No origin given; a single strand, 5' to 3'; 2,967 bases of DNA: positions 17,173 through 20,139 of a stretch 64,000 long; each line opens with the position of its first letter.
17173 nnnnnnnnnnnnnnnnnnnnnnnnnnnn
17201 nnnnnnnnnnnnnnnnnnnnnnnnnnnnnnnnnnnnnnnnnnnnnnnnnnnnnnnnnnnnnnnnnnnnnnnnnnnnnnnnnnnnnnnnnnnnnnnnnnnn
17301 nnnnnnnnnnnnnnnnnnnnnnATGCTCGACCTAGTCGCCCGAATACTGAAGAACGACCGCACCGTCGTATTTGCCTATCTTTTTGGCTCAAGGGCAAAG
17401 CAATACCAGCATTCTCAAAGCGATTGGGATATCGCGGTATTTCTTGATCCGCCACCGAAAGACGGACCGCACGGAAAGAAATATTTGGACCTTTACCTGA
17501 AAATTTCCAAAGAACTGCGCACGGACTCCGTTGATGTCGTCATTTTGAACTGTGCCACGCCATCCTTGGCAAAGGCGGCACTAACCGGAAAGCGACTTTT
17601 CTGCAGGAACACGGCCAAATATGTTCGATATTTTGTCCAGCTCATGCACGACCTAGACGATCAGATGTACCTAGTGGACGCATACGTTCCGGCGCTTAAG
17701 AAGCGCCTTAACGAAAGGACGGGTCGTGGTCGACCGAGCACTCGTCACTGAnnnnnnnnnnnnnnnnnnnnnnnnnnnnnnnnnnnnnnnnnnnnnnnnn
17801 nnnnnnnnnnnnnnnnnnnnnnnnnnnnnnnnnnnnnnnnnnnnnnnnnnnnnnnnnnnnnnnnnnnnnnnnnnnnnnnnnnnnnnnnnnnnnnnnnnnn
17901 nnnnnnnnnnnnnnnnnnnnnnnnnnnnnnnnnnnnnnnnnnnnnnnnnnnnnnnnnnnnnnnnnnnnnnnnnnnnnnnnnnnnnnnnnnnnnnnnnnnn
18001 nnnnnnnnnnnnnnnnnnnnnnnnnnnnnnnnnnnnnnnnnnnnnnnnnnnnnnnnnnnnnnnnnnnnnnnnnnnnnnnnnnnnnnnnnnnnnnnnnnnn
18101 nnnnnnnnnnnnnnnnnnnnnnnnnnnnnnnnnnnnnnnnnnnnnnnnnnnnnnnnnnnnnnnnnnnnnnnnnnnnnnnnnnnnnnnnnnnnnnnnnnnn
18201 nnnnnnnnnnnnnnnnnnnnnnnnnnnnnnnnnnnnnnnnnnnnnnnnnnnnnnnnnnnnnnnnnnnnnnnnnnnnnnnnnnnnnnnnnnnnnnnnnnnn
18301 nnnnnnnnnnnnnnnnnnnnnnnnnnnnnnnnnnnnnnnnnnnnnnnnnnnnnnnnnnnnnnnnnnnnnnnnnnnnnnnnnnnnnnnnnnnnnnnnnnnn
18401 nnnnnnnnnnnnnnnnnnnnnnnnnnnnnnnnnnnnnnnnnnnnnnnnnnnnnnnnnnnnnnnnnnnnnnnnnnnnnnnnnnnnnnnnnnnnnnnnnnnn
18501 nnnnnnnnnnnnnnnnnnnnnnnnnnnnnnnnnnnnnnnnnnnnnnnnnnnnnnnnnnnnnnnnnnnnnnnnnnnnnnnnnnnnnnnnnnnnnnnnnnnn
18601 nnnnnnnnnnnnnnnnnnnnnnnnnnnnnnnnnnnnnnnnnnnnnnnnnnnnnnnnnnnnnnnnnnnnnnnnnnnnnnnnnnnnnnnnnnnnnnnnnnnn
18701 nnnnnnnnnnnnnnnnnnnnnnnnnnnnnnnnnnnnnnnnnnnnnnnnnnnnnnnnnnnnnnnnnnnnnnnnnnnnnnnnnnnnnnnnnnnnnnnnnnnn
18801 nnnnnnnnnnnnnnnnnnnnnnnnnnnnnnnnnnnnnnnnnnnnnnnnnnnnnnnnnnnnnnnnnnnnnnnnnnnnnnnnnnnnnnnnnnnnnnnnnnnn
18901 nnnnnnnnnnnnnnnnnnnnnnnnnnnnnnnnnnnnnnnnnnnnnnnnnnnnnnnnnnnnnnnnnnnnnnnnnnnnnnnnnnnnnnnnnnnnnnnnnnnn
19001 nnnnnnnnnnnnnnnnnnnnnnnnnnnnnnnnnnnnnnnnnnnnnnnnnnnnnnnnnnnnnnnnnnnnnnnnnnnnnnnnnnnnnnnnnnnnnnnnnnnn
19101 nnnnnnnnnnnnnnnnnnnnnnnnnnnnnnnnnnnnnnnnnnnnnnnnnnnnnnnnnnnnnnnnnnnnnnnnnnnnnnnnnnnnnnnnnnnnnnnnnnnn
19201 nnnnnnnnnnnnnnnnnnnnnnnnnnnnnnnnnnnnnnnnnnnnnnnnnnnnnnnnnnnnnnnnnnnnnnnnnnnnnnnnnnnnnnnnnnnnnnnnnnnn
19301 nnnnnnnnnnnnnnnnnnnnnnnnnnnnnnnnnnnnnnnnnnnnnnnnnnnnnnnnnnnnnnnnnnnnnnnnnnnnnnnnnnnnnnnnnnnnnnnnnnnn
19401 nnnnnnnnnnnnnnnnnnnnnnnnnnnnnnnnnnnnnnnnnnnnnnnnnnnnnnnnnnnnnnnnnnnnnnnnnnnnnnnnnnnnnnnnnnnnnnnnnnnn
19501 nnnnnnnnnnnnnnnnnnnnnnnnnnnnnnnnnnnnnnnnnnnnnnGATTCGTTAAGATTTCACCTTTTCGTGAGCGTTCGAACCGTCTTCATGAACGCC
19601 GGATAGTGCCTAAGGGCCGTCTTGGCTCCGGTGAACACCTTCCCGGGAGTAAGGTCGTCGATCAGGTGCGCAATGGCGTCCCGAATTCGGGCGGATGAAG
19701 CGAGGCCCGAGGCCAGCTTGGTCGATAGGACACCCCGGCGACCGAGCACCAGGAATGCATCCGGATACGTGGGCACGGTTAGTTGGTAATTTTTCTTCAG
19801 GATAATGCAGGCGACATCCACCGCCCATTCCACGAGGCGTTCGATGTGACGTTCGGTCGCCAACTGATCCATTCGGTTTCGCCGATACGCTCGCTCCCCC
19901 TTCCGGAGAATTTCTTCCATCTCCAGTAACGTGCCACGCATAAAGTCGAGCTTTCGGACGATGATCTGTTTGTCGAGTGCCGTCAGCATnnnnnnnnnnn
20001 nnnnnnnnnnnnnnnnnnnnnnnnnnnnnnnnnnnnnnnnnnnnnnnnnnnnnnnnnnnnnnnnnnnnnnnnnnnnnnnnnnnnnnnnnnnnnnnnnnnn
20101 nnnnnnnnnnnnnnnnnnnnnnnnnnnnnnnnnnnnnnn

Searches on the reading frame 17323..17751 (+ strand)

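Call 36: search_protein_families(library=pfam, proteins=[window:17323-17751:+], max_evalue=0.00001)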
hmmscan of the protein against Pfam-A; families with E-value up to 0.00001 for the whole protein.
window:17323-17751:+ (142 aa): 2 families
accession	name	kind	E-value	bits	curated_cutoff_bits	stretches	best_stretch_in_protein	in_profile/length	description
PF18765.7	Polbeta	-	6e-19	68.5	26.9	1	6-97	4-92/93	Polymerase beta, Nucleotidyltransferase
PF01909.29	NTP_transf_2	-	3.3e-08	34.2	21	1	5-79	4-78/93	Nucleotidyltransferase domain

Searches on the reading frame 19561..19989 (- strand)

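Call 36: search_protein_families(library=pfam, proteins=[window:19561-19989:-], max_evalue=0.00001)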
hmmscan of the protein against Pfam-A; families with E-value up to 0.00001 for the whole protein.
window:19561-19989:- (142 aa): 1 family
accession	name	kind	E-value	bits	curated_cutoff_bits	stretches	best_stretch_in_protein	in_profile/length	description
PF01934.22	HepT-like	-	1.6e-13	50.8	23.5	1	22-135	6-119/120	Ribonuclease HepT-like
